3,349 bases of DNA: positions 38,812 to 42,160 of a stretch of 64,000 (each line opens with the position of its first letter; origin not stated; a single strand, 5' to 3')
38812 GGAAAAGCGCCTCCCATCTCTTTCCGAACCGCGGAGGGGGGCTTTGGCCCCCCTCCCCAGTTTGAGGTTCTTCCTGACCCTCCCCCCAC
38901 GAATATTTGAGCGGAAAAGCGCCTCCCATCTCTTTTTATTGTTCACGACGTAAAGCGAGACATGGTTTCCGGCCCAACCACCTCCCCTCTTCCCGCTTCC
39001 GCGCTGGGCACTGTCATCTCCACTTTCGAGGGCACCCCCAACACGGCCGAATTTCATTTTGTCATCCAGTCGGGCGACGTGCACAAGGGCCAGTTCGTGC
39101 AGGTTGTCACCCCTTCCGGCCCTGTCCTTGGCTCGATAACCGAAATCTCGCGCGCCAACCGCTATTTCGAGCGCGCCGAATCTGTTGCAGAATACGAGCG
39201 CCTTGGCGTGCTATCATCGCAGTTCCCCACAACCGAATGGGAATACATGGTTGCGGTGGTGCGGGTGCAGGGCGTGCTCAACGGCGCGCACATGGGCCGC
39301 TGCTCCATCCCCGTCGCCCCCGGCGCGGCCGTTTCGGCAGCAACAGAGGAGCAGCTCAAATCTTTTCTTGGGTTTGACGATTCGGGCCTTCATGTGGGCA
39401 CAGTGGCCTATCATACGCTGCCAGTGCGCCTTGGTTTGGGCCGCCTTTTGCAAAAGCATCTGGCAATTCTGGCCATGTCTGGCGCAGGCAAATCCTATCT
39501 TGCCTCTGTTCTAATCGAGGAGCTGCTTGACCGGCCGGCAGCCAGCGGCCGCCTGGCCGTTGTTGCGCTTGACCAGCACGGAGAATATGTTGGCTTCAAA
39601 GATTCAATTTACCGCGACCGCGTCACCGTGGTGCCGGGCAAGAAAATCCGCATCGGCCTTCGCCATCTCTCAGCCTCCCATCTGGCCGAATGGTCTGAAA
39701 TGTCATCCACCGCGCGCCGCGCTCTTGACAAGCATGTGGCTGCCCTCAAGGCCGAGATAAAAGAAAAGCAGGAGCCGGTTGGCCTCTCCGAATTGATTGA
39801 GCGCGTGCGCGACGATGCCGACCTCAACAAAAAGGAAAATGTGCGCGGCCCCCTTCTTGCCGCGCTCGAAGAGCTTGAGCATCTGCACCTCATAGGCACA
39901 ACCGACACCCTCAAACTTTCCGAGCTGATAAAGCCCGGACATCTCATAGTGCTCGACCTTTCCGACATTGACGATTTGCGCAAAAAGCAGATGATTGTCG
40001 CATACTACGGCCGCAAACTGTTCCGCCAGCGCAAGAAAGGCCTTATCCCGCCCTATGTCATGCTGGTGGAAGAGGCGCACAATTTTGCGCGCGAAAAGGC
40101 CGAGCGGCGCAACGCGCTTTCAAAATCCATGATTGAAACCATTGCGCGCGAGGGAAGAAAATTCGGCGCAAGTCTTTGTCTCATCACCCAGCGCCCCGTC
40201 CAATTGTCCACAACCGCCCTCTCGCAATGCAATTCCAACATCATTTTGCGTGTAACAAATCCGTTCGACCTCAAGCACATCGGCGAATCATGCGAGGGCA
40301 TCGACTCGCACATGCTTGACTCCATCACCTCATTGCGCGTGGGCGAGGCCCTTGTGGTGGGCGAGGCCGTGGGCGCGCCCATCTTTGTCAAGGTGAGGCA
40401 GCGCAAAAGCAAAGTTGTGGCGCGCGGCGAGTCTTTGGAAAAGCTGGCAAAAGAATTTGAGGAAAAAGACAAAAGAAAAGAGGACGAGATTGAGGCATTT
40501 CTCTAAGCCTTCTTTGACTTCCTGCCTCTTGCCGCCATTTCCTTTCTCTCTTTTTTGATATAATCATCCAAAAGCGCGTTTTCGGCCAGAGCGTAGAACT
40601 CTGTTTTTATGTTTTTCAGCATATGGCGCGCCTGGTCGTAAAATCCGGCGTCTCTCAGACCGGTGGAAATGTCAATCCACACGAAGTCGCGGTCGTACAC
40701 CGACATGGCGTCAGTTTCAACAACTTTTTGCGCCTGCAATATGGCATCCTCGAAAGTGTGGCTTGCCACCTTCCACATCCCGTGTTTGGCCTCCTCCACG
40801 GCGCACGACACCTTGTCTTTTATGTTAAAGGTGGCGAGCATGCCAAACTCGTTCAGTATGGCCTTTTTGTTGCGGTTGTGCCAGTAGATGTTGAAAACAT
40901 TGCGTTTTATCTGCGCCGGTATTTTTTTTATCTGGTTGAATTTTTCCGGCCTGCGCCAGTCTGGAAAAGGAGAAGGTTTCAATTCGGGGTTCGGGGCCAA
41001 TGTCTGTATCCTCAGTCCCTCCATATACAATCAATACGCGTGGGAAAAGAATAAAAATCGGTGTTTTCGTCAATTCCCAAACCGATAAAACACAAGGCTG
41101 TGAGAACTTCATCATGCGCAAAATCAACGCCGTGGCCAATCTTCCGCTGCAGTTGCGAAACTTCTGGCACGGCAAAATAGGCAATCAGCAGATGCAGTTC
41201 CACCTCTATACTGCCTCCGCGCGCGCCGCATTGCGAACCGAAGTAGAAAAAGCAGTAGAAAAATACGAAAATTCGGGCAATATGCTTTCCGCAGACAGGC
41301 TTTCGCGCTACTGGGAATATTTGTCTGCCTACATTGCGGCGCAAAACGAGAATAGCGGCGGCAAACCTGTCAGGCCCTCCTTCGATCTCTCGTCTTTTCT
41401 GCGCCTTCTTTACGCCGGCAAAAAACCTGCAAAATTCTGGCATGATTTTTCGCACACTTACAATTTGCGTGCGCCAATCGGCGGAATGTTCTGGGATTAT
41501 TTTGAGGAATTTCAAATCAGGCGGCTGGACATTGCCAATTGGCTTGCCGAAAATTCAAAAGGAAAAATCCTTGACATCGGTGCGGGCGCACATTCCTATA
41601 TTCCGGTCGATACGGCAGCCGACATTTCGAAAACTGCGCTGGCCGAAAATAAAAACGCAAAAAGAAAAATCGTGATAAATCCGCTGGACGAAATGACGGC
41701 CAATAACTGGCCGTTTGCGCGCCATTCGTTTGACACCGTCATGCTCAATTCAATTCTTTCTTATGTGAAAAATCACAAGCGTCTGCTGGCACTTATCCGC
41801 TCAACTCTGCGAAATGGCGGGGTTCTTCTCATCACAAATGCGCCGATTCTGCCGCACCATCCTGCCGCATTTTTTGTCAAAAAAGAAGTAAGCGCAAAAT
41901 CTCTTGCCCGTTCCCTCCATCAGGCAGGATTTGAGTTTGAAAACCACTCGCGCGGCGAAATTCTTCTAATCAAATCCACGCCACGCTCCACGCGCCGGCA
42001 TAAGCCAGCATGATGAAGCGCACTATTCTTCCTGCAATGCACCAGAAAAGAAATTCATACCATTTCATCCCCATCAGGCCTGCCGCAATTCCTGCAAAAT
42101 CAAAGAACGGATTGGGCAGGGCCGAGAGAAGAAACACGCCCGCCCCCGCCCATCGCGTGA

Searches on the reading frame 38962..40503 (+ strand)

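Call 12: search_protein_families(library=pfam, proteins=[window:38962-40503:+], max_evalue=0.01)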
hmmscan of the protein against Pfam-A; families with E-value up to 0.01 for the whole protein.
window:38962-40503:+ (514 aa): 3 families
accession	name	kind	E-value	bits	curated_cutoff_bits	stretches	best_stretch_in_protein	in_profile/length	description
PF01935.23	DUF87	-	6.1e-31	108.7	23.2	1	143-351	1-218/220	Helicase HerA, central domain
PF09378.16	HAS-barrel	-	0.00098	19.6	25.2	1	24-79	6-66/90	HAS barrel domain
PF05872.18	HerA_C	-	0.0023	17.1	22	1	363-478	257-375/502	Helicase HerA-like C-terminal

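Call 74: search_protein_families(library=padloc, proteins=[window:38962-40503:+], max_evalue=0.01)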
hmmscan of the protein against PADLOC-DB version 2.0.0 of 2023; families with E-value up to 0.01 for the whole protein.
window:38962-40503:+ (514 aa): 17 families
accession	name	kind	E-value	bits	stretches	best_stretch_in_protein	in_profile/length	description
PDLC04105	HerA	-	9.2e-45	151.2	2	328-488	381-545/576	-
PDLC04102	HerA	-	4.6e-38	129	2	320-484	459-625/654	-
PDLC04106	HerA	-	1.6e-36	124.1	2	329-483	472-633/667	-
PDLC02185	HerA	-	3.1e-35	120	2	348-482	431-565/585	-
PDLC04100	HerA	-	1.5e-32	111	2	348-482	425-559/580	-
PDLC04098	HerA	-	4.2e-31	106.2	2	325-484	483-652/686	-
PDLC04103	HerA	-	1.2e-30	104.5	2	326-483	399-561/579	-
PDLC02188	HerA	-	2.7e-28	97.2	1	364-483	428-547/578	-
PDLC04140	mad8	-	8.7e-27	92.4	1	165-482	28-303/314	mads_8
PDLC04097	HerA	-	4.8e-26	89.5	2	363-483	473-597/618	-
PDLC01055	HerA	-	5.4e-26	89.5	2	314-481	370-527/532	Type III coevolved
PDLC04104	HerA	-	1.6e-20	71.2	1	364-483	220-341/379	-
PDLC04101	HerA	-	2.8e-05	21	1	161-217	165-217/400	-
PDLC02684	DndH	-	3.6e-05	19.5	1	290-418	1514-1644/1715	DndH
PDLC04099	HerA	-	0.00018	18.9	1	161-210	166-211/214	-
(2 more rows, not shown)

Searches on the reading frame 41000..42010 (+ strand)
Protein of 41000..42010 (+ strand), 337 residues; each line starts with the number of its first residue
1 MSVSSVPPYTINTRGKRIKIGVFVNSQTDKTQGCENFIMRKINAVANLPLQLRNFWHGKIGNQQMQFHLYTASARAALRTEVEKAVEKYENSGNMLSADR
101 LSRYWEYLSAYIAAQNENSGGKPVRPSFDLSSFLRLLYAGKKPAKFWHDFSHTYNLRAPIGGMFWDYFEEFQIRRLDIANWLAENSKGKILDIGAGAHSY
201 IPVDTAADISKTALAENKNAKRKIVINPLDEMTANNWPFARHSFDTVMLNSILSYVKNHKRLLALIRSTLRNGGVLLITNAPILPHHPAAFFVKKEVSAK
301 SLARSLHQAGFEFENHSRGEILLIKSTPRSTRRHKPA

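Call 12: search_protein_families(library=pfam, proteins=[window:41000-42010:+], max_evalue=0.01)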
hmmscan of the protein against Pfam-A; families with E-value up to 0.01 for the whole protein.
window:41000-42010:+ (337 aa): 6 families
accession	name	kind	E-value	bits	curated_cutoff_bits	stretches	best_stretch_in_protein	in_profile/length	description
PF08241.18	Methyltransf_11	-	1.7e-08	35.4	21.2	1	205-278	22-95/95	Methyltransferase domain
PF13489.12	Methyltransf_23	-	3e-07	30.8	27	1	183-281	19-119/164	Methyltransferase domain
PF08242.18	Methyltransf_12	-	5.8e-06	27.4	30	1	205-276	24-98/98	Methyltransferase domain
PF13649.12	Methyltransf_25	-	2.4e-05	25.3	27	1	205-274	25-97/97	Methyltransferase domain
PF13847.12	Methyltransf_31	-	9.5e-05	22.6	27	1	186-282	3-113/145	Methyltransferase domain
PF05219.18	DREV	-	0.00057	19.5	26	1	161-318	68-222/265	DREV methyltransferase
